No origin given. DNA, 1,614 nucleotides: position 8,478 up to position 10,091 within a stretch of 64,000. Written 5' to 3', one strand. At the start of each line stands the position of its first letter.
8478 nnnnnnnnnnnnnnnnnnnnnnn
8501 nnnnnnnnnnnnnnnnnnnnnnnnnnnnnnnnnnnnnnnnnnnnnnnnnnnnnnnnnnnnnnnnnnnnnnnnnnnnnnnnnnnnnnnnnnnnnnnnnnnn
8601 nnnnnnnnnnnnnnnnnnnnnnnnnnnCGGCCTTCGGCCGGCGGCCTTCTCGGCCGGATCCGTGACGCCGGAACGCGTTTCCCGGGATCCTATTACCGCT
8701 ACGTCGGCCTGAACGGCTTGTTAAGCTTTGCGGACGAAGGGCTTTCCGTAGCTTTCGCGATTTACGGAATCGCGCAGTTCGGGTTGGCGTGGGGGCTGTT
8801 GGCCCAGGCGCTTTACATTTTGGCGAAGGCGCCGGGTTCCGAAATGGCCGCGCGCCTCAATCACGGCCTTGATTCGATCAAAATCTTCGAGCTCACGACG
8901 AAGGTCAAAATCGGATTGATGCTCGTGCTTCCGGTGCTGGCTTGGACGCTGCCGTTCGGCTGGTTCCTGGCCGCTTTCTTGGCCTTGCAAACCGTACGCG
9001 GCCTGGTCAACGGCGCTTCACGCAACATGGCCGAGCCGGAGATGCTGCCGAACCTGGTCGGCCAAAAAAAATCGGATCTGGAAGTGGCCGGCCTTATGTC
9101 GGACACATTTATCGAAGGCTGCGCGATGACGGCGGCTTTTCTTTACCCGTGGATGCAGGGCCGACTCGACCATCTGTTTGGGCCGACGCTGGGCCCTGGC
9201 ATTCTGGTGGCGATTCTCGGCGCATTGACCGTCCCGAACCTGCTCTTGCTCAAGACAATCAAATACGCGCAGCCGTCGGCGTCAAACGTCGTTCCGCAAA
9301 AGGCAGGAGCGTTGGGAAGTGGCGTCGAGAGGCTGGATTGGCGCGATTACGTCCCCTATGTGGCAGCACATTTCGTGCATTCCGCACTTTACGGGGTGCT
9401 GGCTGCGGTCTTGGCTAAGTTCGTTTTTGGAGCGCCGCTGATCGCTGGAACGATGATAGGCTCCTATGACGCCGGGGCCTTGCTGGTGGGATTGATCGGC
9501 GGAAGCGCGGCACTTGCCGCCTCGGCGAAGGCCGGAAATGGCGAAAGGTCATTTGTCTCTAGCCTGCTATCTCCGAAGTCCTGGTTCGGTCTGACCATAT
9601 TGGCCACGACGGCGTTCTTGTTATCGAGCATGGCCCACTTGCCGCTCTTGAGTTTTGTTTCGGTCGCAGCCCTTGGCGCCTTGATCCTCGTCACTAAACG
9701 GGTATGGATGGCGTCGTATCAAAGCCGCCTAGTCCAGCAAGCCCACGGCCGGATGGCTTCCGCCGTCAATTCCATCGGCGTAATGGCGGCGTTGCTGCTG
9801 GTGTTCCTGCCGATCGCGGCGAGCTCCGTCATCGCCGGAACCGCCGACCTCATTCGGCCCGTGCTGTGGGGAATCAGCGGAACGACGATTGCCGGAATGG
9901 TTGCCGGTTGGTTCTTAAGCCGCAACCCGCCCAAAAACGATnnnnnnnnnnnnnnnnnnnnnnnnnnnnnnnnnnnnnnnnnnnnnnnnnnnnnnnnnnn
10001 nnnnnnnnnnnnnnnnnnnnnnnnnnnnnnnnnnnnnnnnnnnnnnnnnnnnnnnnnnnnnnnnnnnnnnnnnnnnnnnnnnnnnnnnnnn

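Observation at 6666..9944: ATP-grasp ligase fused to a 12-TM MFS-like domain, preceded by a signal-like segment (topological paradox)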

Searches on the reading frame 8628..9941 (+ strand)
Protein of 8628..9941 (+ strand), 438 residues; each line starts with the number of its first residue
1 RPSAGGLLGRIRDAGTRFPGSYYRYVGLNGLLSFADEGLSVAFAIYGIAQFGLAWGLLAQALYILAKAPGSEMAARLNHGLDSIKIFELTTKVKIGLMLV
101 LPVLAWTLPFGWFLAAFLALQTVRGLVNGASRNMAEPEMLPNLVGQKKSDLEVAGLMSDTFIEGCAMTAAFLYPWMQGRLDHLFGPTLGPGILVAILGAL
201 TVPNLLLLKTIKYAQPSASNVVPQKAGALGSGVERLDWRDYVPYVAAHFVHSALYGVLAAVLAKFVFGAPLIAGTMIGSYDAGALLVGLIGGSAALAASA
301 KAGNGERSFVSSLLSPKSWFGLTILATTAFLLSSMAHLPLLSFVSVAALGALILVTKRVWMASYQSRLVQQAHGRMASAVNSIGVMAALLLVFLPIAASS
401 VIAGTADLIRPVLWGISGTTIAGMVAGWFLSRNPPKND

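Call 23: search_protein_representatives(alignment_id=A1)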
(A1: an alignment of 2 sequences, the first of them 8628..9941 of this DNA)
Query: 2 sequences, 463 profile positions. Proteins with E-value up to 0.001 (for the whole library): 48; up to 1e-10: 42; up to 1e-30: 14. The best 48 are listed.
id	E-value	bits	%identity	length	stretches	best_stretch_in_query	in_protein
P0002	1.7e-250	848.0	-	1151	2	2-463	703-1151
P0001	7.9e-234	793.0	-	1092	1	1-463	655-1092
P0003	2.6e-132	458.3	-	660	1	8-457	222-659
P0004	2.5e-120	418.8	-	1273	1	4-461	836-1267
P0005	3.9e-111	388.5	-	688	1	2-459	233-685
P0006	1.2e-109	383.6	-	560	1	5-461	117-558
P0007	3.8e-90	319.3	-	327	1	136-460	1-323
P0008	1.8e-88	313.7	-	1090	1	5-461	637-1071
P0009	3.0e-63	230.6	-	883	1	7-449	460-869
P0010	8.9e-51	189.5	-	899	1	13-459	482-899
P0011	3.2e-41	158.0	-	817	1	18-458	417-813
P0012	6.7e-39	150.3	-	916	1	7-455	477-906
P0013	5.2e-32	127.6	-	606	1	15-450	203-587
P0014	1.0e-30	123.4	-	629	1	16-449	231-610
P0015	2.2e-29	119.0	-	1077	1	18-457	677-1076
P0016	1.7e-28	116.1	-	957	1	17-416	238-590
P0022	1.8e-24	102.8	-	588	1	24-452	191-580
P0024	3.9e-23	98.4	-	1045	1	40-452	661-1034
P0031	6.8e-20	87.7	-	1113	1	3-448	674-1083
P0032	1.1e-19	86.9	-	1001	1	8-455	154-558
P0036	3.3e-16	75.5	-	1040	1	24-457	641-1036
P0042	7.6e-12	61.1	-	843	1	12-421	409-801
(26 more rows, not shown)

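Call 30: search_protein_families(library=pfam, proteins=[P0009, P0010, P0012, P0042, P0016, P0032, P0011, P0004, P0008, P0013], max_evalue=0.1)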
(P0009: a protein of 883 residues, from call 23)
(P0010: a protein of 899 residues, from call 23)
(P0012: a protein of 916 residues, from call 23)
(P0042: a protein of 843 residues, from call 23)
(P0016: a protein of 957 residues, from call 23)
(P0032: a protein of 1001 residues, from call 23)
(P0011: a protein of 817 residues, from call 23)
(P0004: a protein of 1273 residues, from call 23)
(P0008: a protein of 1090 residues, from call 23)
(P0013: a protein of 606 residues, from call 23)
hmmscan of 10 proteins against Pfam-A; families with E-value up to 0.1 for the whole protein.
P0009 (883 aa): 1 family
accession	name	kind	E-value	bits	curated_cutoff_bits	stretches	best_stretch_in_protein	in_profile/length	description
PF02661.23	Fic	-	7.9e-05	23.9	24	1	262-353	2-93/93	Fic/DOC family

P0010 (899 aa): 1 family
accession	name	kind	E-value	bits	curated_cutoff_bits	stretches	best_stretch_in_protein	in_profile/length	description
PF02661.23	Fic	-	0.049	14.9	24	0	267-358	1-93/93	Fic/DOC family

P0012 (916 aa): 1 family
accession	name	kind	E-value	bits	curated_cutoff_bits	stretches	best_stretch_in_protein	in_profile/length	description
PF02661.23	Fic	-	7.3e-05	24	24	1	277-369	1-93/93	Fic/DOC family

P0042 (843 aa): 0 families

P0016 (957 aa): 1 family
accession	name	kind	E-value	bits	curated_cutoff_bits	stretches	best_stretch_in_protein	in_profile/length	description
PF01467.32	CTP_transf_like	-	0.016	15.8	21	1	757-796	7-47/133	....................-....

P0032 (1001 aa): 5 families
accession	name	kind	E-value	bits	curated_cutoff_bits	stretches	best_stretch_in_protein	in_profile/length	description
PF13535.11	ATP-grasp_4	-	8.1e-13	48.7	27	1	726-876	6-155/160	ATP-grasp domain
PF18130.6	ATPgrasp_N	-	8.9e-06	26.6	27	1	589-675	1-79/81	ATP-grasp N-terminal domain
PF02655.19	ATP-grasp_3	-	1.4e-05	25.7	23.2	1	714-876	23-159/160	ATP-grasp domain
PF15632.11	ATPgrasp_Ter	-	9.3e-05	22.6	29.1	1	832-908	45-117/131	ATP-grasp in the biosynthetic pathway with Ter operon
PF18603.7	LAL_C2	-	0.0028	18.3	29.4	1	947-1000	25-77/78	L-amino acid ligase C-terminal domain 2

P0011 (817 aa): 0 families

P0004 (1273 aa): 5 families
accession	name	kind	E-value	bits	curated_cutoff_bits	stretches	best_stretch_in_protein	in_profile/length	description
PF18603.7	LAL_C2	-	1.6e-09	38.3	29.4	1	523-600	1-77/78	L-amino acid ligase C-terminal domain 2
PF01071.24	GARS_A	-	0.00014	22.2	27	1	284-484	3-193/194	Phosphoribosylglycinamide synthetase, ATP-grasp (A) domain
PF15632.11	ATPgrasp_Ter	-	0.00067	19.9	29.1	1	459-514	65-117/131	ATP-grasp in the biosynthetic pathway with Ter operon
PF02655.19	ATP-grasp_3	-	0.0032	18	23.2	0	314-482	25-159/160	ATP-grasp domain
PF18130.6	ATPgrasp_N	-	0.0067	17.4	27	1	190-269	4-78/81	ATP-grasp N-terminal domain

P0008 (1090 aa): 2 families
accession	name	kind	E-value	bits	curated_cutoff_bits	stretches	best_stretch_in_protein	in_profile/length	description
PF18603.7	LAL_C2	-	1.3e-13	51.4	29.4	1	509-586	1-77/78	L-amino acid ligase C-terminal domain 2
PF02786.22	CPSase_L_D2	-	0.034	14.1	19.8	1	400-495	117-209/211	Carbamoyl-phosphate synthase L chain, ATP binding domain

P0013 (606 aa): 3 families
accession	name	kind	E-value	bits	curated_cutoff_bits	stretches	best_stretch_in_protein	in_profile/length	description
PF07690.21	MFS_1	-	1.5e-14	54.1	33.4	1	215-530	3-321/347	Major Facilitator Superfamily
PF03626.19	COX4_pro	-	0.026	15.4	28.9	1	355-397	9-53/72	Prokaryotic Cytochrome C oxidase subunit IV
PF04971.17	Phage_holin_2_1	-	0.076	13.4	26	0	466-493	15-43/64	Bacteriophage P21 holin S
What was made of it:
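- On Fic/DOC family (upstream gene 5238-6665): P0009 and P0012 reach about 24 bits on Pfam Fic, where the cut-off is 24 (call 30).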

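Call 50: find_encoding_contigs(protein=P0009, flank=8000, max_places=3)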
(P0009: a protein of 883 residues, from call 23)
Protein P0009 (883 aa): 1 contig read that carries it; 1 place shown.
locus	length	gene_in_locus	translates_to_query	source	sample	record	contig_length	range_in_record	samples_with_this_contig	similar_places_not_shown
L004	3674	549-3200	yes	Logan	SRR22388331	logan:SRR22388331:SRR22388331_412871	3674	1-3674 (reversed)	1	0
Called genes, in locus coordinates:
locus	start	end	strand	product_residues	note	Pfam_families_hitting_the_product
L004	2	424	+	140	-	?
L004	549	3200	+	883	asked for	-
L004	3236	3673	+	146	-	?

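Call 51: find_encoding_contigs(protein=P0013, flank=8000, max_places=3)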
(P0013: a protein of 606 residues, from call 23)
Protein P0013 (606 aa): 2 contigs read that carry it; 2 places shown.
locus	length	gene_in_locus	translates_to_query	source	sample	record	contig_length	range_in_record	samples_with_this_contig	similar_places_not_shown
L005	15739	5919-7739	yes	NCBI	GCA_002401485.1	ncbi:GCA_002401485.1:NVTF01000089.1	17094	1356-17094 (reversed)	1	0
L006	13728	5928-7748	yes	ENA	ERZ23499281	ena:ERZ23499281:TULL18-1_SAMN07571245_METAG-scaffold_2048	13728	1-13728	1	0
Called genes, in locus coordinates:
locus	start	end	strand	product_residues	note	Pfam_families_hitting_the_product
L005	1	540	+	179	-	?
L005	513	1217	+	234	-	PF00733:Asn_synthase (weak), PF06508:QueC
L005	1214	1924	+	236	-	PF13353:Fer4_12, PF04055:Radical_SAM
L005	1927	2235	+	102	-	-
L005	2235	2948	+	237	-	PF06167:Peptidase_M90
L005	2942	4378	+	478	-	PF01663:Phosphodiest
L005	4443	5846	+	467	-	PF04231:Endonuclease_1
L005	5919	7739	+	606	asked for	PF07690:MFS_1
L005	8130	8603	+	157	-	-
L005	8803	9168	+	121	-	-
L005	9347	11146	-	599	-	PF02518:HATPase_c, PF13589:HATPase_c_3, PF01119:DNA_mis_repair, PF08676:MutL_C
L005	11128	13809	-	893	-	PF01624:MutS_I, PF05188:MutS_II, PF05192:MutS_III, PF05190:MutS_IV, PF00488:MutS_V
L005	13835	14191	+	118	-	-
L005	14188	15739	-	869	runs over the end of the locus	PF01636:APH (faint), PF13371:TPR_9 (faint), PF12895:ANAPC3 (faint), PF00515:TPR_1 (weak), PF07719:TPR_2 (weak), PF00069:Pkinase, PF03109:ABC1, PF07714:PK_Tyr_Ser-Thr, +7 more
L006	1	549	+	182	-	?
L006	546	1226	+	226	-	PF00733:Asn_synthase (weak), PF06508:QueC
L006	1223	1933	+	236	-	PF13353:Fer4_12, PF04055:Radical_SAM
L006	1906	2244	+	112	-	-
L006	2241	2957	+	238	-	PF06167:Peptidase_M90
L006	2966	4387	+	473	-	PF01663:Phosphodiest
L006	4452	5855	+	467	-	PF04231:Endonuclease_1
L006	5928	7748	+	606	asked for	PF07690:MFS_1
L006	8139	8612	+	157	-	-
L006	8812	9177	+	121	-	-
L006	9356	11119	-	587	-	PF02518:HATPase_c, PF13589:HATPase_c_3, PF01119:DNA_mis_repair, PF08676:MutL_C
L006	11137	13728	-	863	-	?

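Call 52: find_encoding_contigs(protein=P0014, flank=8000, max_places=2)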
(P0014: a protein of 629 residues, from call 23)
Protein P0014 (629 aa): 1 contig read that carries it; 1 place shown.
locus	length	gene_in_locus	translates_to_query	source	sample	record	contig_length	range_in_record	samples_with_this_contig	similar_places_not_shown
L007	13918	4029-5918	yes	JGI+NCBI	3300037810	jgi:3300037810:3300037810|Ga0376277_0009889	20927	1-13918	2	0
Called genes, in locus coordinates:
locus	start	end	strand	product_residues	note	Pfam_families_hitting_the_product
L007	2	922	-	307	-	PF01594:AI-2E_transport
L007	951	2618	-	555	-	-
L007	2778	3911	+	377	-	-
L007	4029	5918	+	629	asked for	PF07690:MFS_1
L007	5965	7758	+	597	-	PF04932:Wzy_C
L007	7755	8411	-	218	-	PF05908:Gamma_PGA_hydro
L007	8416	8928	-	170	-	-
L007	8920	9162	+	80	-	-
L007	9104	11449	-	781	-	PF00456:Transketolase_N, PF02779:Transket_pyr (weak), PF22613:Transketolase_C_1 (weak)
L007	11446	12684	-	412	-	PF00483:NTP_transferase, PF12804:NTP_transf_3 (faint), PF24894:Hexapep_GlmU, PF25084:LbH_EIF2B, PF25087:GMPPB_C (weak), PF25247:LbH_GLGC (faint)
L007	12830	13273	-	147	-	-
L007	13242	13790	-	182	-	-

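Call 53: find_encoding_contigs(protein=P0032, flank=8000, max_places=2)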
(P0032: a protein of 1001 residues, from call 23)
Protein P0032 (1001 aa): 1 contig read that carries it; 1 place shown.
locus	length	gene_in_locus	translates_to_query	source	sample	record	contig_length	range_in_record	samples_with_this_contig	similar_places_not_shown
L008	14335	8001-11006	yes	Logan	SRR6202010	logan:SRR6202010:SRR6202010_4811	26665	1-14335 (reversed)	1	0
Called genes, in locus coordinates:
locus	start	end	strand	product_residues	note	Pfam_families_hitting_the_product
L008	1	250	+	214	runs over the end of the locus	PF05494:MlaC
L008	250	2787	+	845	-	PF03176:MMPL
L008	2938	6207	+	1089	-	PF24923:ATP-grasp_IQCH (weak), PF18105:PGM1_C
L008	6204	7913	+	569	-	PF01019:G_glu_transpept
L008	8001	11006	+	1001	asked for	PF18130:ATPgrasp_N (faint), PF02655:ATP-grasp_3 (faint), PF13535:ATP-grasp_4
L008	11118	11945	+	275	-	-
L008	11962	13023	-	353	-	PF13379:NMT1_2, PF09084:NMT1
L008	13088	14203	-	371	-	PF01168:Ala_racemase_N, PF00842:Ala_racemase_C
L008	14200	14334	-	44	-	?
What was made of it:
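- Suggestive neighbours of homologues: a PGM1_C ATP-grasp protein, gamma-glutamyltranspeptidase and alanine racemase next to P0032, and poly-gamma-glutamate hydrolase and Wzy_C next to P0014 (calls 52, 53).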

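Call 54: find_encoding_contigs(protein=P0004, flank=8000, max_places=2)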
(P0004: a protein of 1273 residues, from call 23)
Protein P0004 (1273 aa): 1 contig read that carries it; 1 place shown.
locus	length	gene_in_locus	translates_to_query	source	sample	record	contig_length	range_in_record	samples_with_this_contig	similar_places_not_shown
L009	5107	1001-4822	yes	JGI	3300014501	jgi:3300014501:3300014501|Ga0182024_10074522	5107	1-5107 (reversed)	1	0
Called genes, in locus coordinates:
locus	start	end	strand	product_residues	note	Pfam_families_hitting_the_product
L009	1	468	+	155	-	?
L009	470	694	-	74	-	-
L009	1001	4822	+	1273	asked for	PF18603:LAL_C2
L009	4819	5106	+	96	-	?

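Call 65: list_cluster_members(proteins=[P0013, P0014, P0015, P0003, P0008, P0022, P0024, P0031, P0036, P0010])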
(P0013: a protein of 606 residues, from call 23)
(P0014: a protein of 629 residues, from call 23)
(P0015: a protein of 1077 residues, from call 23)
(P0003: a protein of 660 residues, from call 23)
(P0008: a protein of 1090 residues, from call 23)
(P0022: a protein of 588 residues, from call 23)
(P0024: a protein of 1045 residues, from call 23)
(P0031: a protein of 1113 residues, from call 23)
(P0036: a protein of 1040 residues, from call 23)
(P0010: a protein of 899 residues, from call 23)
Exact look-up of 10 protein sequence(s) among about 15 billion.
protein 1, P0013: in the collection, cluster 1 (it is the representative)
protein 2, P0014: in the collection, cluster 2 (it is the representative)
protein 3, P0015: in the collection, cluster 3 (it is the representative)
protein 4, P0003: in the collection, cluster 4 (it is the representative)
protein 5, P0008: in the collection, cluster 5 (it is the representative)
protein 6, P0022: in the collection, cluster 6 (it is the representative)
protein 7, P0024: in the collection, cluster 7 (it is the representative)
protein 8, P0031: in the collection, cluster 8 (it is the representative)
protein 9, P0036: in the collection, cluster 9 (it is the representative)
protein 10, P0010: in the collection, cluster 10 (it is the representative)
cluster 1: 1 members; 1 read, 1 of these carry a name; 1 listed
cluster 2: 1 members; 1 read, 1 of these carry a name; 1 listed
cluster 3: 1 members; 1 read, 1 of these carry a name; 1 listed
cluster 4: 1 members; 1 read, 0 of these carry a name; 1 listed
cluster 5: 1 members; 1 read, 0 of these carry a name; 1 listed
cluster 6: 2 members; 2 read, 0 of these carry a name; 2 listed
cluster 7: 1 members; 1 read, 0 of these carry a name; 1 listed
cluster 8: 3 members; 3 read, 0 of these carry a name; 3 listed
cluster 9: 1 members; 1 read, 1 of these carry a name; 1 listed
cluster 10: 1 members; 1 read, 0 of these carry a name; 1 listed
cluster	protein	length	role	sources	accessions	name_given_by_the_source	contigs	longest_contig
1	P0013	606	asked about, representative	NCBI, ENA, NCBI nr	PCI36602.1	MAG: hypothetical protein COB53_08985 [Elusimicrobia bacterium] | MAG: hypothetical protein COB53_08985 [Elusimicrobiota bacterium]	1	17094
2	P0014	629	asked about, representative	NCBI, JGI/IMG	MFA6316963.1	MAG: MFS transporter [Elusimicrobiota bacterium] | MFS family permease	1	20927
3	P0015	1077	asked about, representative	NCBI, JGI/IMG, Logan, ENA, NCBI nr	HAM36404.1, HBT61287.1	MAG TPA: hypothetical protein DEB40_06040 [Elusimicrobia bacterium] | hypothetical protein [Elusimicrobiota bacterium]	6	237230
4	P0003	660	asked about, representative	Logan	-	-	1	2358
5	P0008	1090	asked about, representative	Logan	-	-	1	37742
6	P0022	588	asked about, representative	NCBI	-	-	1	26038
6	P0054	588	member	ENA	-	-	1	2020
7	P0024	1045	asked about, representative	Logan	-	-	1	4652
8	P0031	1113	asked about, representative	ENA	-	-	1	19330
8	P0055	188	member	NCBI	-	-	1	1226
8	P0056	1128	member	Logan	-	-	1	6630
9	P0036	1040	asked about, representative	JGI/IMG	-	biotin carboxylase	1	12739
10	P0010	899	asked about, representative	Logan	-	-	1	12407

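Call 66: predict_structure(alignment_id=A6)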
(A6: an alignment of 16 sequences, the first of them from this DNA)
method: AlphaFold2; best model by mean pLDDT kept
length: 435 residues; sequences in the alignment: 16
mean_pLDDT: 87.7   pTM: 0.88
mean pLDDT of the five models: 87.7, 84.7, 84.6, 83.1, 83.0
residues with pLDDT >= 90: 242; 70-90: 160; 50-70: 23; < 50: 10
segments of 3 or more residues with pLDDT < 50: 220-226, 433-435
pLDDT, mean of each block of 10 residues (from residue 1): 82 91 94 89 84 90 93 84 94 91 91 95 93 91 88 93 92 88 81 91 93 61 56 92 94 89 88 94 92 81 71 92 98 96 97 91 88 90 88 79 81 94 89 49
secondary structure, 60 per line:
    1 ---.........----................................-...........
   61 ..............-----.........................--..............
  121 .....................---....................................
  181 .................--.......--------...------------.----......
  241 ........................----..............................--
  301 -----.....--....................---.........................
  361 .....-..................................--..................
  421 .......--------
elements in order: H4-12 H17-48 H50-74 H80-104 H107-141 H145-197 H200-206 H235-264 H269-298 H306-310 H313-332 H336-364 H367-400 H403-427
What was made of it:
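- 8685..9917 (+): Divergent 12-TM MFS domain (aa 674-1084), predicted N-in/C-in. AF2 membrane-only model, pLDDT 87.7 and pTM 0.88 (call 66).
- On Major facilitator superfamily: The membrane-only AF2 model has pLDDT 87.7 and pTM 0.88, with helices consistent with 12 TM segments (call 66).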
